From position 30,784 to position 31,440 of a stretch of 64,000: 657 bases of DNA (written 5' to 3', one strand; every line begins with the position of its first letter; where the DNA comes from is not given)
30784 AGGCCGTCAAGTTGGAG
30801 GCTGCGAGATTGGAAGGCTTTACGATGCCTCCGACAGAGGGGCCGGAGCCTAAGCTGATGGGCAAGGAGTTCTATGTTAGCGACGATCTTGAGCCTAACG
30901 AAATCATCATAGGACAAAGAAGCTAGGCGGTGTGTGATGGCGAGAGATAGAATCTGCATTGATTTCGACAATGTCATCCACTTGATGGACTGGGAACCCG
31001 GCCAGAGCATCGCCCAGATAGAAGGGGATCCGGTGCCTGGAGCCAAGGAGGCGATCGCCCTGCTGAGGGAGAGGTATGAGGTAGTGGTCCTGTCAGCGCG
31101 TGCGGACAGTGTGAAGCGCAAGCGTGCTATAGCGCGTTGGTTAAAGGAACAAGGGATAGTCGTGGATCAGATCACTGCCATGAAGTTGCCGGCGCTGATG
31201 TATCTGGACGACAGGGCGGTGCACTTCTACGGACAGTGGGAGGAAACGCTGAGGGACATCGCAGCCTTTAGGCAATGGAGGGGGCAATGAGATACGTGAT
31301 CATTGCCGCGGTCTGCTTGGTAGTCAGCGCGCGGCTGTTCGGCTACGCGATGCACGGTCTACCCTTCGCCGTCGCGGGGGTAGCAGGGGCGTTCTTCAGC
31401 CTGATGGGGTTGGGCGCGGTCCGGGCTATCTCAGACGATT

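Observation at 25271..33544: Carbohydrate-modification island inserted between portal and head-morphogenesis genes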

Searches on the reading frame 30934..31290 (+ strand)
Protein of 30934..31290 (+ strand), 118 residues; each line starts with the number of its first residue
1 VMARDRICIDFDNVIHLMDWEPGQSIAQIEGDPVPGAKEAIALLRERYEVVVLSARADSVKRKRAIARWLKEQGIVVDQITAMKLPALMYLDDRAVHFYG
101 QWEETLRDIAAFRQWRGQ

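Call 5: search_protein_families(library=pfam, max_evalue=0.1, proteins=[window:30934-31290:+])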
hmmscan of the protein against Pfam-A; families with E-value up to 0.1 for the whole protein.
window:30934-31290:+ (118 aa): 3 families
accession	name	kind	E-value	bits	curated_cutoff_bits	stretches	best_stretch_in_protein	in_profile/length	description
PF13344.12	Hydrolase_6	-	0.068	13.7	27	1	9-79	3-60/101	Haloacid dehalogenase-like hydrolase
PF13986.11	DUF4224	-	0.075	13.4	22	0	61-78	14-31/45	Domain of unknown function (DUF4224)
PF01918.27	Alba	-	0.095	12.9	25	0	38-75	16-53/66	Alba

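Call 7: search_protein_families(library=phrogs, max_evalue=0.001, proteins=[window:30934-31290:+])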
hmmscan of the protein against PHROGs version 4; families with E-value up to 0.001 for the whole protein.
window:30934-31290:+ (118 aa): 2 families
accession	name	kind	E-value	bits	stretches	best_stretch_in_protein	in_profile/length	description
phrog_1238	-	moron, auxiliary metabolic gene and host takeover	8.2e-13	49.3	1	3-106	21-129/155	phosphoheptose isomerase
phrog_23773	-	unknown function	1.5e-07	31.5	1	5-115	53-181/451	-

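Call 45: search_protein_families(library=ncbifam, max_evalue=0.01, proteins=[window:30934-31290:+])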
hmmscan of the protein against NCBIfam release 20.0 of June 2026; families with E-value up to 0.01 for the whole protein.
window:30934-31290:+ (118 aa): 1 family
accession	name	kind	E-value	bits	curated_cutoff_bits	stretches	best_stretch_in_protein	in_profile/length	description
NF010109.0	PRK13582.1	equivalog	0.0096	15.6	133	0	25-55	63-91/205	bifunctional phosphoserine phosphatase/homoserine phosphotransferase ThrH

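Call 81: search_solved_structures(query=window:30937-31287:+, max_evalue=10, show_alignments=1)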
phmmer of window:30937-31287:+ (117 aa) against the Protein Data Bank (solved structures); distinct sequences matched with E-value up to 10: 12.
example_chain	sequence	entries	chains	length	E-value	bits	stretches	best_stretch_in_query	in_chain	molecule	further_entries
1y10_A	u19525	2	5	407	0.11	16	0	62-88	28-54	Hypothetical protein Rv1264/MT1302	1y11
7qkr_A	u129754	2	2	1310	0.18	15.3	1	17-80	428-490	Plasma membrane ATP-binding cassette transporter required for the export of a-factor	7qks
8hcq_R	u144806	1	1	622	0.2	15.2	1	47-89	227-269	Endothelin-1 receptor,Oplophorus-luciferin 2-monooxygenase catalytic subunit chimera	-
8xvj_R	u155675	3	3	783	0.23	15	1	47-89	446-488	Endoglucanase H,Endothelin-1 receptor,Soluble cytochrome b562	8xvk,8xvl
8xvi_R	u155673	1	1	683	0.23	14.9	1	47-89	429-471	Endoglucanase H,Endothelin-1 receptor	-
2ev1_A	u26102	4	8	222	1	12.9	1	62-88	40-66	Hypothetical protein Rv1264/MT1302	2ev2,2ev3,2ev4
8xwp_R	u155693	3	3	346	1.2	12.7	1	47-86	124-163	Endothelin receptor type B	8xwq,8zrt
5xpr_A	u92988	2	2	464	1.6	12.2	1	47-86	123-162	Endothelin B receptor,Endolysin,Endothelin B receptor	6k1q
5glh_A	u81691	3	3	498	1.6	12.2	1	47-86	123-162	Endothelin Receptor Subtype-B | Endothelin receptor type B,Endolysin,Endothelin receptor type B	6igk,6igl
5gli_A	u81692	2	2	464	1.6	12.2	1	47-86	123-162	Endothelin Receptor Subtype-B | Endothelin B receptor,Endolysin,Endothelin B receptor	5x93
6lry_A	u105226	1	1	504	1.6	12.2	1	47-86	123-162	Endothelin receptor type B,Endolysin,Endothelin receptor type B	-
8hbd_R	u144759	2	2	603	2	11.9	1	47-85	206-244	Endothelin receptor type B,Endothelin receptor type B,Oplophorus-luciferin 2-monooxygenase | Endothelin receptor type B,Oplophorus-luciferin 2-monooxygenase cat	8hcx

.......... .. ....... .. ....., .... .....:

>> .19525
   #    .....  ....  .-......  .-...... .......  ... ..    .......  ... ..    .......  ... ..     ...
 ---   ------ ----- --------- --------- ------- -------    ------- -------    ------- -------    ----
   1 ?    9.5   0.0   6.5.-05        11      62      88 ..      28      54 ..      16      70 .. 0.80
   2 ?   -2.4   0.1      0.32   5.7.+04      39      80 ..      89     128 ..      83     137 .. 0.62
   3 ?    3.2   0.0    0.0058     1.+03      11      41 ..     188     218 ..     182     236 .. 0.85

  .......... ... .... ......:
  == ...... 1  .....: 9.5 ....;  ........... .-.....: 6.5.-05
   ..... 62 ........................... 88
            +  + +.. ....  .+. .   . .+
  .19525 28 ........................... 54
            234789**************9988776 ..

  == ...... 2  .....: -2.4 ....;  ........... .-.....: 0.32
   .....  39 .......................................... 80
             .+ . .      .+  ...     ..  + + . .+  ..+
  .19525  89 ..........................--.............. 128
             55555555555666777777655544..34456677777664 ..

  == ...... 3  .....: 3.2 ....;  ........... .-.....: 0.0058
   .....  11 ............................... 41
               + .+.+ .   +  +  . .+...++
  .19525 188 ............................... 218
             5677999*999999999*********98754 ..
